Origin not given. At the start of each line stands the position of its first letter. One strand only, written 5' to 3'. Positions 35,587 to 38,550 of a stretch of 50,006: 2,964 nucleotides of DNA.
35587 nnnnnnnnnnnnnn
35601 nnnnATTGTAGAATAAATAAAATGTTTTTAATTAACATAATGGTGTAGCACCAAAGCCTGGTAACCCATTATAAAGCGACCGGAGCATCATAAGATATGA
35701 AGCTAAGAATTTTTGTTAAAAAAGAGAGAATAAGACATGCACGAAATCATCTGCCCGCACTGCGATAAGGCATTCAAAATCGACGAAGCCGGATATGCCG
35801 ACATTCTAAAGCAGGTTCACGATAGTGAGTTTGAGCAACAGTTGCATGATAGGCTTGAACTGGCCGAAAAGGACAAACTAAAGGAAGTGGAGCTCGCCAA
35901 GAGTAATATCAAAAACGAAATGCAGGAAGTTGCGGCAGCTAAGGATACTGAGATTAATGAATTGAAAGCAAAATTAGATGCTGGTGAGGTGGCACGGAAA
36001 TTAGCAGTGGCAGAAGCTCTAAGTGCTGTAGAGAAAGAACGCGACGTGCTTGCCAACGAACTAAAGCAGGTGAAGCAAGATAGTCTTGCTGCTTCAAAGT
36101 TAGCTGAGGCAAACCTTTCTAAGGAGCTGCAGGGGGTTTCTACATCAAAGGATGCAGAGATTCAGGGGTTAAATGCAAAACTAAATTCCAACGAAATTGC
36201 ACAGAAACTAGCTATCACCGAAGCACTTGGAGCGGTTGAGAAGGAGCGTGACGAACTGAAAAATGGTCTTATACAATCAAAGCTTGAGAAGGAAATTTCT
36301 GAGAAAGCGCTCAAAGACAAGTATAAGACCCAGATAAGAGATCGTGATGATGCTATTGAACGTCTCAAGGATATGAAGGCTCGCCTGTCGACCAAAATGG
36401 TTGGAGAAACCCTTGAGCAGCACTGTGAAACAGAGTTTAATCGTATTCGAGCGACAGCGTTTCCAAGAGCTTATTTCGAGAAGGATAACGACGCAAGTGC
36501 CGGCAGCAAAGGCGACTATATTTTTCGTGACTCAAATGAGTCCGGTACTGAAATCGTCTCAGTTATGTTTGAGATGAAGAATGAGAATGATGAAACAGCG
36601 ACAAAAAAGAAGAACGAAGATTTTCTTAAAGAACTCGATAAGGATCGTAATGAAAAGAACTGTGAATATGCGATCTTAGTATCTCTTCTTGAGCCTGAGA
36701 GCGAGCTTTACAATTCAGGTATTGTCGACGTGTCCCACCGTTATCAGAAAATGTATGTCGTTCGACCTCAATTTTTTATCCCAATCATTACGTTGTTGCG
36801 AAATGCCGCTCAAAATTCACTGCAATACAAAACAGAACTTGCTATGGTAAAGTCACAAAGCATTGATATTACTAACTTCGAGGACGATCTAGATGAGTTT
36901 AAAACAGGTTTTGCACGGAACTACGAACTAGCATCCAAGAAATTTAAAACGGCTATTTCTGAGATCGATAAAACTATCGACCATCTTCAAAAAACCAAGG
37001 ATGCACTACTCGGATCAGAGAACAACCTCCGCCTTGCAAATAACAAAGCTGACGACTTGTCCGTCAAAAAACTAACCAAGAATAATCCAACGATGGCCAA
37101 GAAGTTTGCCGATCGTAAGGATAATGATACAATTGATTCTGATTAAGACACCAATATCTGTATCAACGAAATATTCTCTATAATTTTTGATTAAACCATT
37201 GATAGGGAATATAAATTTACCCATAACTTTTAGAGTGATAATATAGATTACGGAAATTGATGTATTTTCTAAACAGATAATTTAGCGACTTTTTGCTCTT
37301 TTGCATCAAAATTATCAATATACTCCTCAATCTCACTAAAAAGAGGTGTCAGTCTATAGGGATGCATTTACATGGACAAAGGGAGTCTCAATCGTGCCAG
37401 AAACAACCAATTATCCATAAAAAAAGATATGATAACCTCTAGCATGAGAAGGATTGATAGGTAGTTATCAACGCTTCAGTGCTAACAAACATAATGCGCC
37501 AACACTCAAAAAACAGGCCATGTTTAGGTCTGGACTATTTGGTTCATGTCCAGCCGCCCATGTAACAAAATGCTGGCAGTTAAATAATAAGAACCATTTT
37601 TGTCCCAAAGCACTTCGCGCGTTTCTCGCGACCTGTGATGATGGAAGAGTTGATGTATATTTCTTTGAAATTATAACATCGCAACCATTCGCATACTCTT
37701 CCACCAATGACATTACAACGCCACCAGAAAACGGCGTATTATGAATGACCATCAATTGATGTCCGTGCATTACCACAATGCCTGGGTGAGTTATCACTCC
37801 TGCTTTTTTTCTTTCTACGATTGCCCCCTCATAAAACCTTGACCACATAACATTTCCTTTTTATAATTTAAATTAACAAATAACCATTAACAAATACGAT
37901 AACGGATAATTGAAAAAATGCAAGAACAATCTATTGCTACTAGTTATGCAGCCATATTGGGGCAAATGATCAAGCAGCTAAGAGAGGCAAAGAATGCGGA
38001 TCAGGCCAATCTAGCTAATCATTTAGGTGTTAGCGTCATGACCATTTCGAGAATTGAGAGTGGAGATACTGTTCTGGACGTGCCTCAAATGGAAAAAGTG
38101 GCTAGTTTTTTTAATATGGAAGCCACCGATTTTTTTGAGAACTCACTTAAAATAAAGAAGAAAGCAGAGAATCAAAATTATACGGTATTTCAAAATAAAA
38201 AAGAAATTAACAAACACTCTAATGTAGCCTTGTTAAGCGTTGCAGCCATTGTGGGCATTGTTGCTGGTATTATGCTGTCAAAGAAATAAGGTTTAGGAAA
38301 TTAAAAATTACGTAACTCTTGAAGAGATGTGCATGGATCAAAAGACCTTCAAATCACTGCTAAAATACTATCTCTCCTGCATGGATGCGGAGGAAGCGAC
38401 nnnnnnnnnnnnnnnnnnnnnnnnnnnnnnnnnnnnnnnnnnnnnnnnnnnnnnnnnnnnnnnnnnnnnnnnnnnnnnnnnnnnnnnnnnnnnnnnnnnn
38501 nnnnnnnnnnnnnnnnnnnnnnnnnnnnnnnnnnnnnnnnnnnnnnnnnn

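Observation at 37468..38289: Divergent pair: membrane-anchored PLAAT/LRAT-like enzyme and a membrane-anchored XRE regulator, a possible lipid-targeting toxin/abortive module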

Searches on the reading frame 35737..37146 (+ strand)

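Call 3: search_protein_families(library=pfam, proteins=[window:35737-37146:+], max_evalue=1)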
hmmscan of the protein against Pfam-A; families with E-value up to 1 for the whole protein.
window:35737-37146:+ (469 aa): 4 families
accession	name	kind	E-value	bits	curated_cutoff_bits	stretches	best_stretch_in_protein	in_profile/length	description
PF09903.14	DUF2130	-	2.2e-92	309.4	26.7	1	190-449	2-255/255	Uncharacterized protein conserved in bacteria (DUF2130)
PF16808.10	PKcGMP_CC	-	0.024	14.6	35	1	67-81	18-32/35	Coiled-coil N-terminus of cGMP-dependent protein kinase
PF13717.11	Zn_ribbon_4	-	0.059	13.7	30.3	1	4-17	3-16/36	zinc-ribbon domain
PF18682.6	PilA4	-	0.11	13.4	26.8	0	91-123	9-41/83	Pilin A4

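Call 4: search_protein_families(library=padloc, proteins=[window:35737-37146:+], max_evalue=0.1)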
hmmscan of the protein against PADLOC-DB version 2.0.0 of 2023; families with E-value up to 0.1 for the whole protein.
window:35737-37146:+ (469 aa): 0 families

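Call 7: search_protein_families(library=ncbifam, proteins=[window:35737-37146:+], max_evalue=0.01)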
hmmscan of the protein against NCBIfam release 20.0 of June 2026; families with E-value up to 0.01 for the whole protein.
window:35737-37146:+ (469 aa): 0 families

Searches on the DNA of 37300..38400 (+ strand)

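Call 19: search_dna_similar(query=window:37300-38400:+, collection=plasmids, mode=distant)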
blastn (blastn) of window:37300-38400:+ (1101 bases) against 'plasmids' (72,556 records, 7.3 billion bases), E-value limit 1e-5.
No match.

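Call 20: search_dna_similar(query=window:37300-38400:+, collection=phages, mode=distant)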
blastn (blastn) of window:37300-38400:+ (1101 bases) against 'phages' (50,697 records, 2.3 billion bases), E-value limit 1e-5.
No match.
